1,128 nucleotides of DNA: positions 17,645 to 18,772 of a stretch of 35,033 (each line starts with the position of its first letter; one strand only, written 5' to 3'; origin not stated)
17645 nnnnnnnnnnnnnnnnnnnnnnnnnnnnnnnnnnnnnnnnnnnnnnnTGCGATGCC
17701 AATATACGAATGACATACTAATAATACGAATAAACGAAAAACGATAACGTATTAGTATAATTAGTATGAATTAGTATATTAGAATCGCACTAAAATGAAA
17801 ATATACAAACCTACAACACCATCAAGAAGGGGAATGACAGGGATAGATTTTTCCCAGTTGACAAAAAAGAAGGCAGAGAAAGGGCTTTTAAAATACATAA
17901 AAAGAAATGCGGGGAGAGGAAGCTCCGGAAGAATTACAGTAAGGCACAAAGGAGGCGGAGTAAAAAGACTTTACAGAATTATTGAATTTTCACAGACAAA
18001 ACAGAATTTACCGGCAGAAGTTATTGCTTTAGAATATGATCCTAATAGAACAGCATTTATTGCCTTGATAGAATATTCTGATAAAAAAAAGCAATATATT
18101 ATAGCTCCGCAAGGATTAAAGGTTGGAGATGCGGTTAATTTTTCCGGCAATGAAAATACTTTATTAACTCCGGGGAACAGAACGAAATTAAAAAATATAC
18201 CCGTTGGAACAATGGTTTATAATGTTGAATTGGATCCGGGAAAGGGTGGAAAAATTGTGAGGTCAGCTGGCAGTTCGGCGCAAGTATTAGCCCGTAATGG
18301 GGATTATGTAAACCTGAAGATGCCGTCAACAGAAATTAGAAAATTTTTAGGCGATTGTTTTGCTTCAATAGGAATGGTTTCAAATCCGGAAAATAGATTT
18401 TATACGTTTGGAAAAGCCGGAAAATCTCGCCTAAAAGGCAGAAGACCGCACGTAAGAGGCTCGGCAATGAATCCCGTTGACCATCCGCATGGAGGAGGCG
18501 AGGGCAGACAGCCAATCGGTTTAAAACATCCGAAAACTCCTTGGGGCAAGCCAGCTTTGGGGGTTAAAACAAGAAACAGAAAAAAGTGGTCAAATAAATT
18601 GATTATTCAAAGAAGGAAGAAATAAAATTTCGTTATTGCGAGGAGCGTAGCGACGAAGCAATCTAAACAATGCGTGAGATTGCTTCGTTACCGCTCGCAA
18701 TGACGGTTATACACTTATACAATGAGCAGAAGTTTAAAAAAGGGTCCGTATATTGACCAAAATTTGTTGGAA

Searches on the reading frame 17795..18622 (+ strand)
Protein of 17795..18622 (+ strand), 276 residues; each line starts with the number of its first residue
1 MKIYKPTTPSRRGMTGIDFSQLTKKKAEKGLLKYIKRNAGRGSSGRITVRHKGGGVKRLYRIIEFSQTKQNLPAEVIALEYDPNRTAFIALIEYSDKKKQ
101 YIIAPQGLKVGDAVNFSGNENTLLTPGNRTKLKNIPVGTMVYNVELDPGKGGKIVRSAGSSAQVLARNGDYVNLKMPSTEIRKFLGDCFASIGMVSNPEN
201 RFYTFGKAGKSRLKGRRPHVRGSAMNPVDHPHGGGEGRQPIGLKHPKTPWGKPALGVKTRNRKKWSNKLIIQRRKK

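Call 48: find_encoding_contigs(protein=window:17795-18622:+, flank=10000, max_places=6)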
Protein window:17795-18622:+ (276 aa): 23 contigs read that carry it; 6 places shown.
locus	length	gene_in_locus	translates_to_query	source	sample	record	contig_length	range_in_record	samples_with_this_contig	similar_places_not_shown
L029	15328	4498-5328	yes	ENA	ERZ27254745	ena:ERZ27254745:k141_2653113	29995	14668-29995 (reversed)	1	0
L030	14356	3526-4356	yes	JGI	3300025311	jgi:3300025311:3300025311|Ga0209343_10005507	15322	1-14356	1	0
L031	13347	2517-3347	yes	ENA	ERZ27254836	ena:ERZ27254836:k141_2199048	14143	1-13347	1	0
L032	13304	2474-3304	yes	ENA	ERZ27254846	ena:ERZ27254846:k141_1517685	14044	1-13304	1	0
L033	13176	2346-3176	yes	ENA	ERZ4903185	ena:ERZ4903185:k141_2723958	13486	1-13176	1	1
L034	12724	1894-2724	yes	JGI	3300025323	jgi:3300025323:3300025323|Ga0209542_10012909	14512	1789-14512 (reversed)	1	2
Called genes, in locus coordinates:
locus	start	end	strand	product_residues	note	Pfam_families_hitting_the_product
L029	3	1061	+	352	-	?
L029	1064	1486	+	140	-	PF00338:Ribosomal_S10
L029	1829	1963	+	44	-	-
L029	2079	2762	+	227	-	PF00297:Ribosomal_L3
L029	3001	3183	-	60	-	-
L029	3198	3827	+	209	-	PF00573:Ribosomal_L4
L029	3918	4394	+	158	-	PF00276:Ribosomal_L23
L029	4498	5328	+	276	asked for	PF00181:Ribosomal_L2_N, PF03947:Ribosomal_L2_C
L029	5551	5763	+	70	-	PF00203:Ribosomal_S19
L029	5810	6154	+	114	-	PF00237:Ribosomal_L22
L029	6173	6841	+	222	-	PF07650:KH_2, PF00189:Ribosomal_S3_C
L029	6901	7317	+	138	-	PF00252:Ribosomal_L16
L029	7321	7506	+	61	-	PF00831:Ribosomal_L29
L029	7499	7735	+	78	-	PF00366:Ribosomal_S17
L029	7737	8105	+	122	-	PF00238:Ribosomal_L14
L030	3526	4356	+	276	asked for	PF00181:Ribosomal_L2_N, PF03947:Ribosomal_L2_C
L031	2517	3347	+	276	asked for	PF00181:Ribosomal_L2_N, PF03947:Ribosomal_L2_C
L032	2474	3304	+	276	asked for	PF00181:Ribosomal_L2_N, PF03947:Ribosomal_L2_C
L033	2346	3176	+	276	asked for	PF00181:Ribosomal_L2_N, PF03947:Ribosomal_L2_C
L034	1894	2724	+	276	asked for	PF00181:Ribosomal_L2_N, PF03947:Ribosomal_L2_C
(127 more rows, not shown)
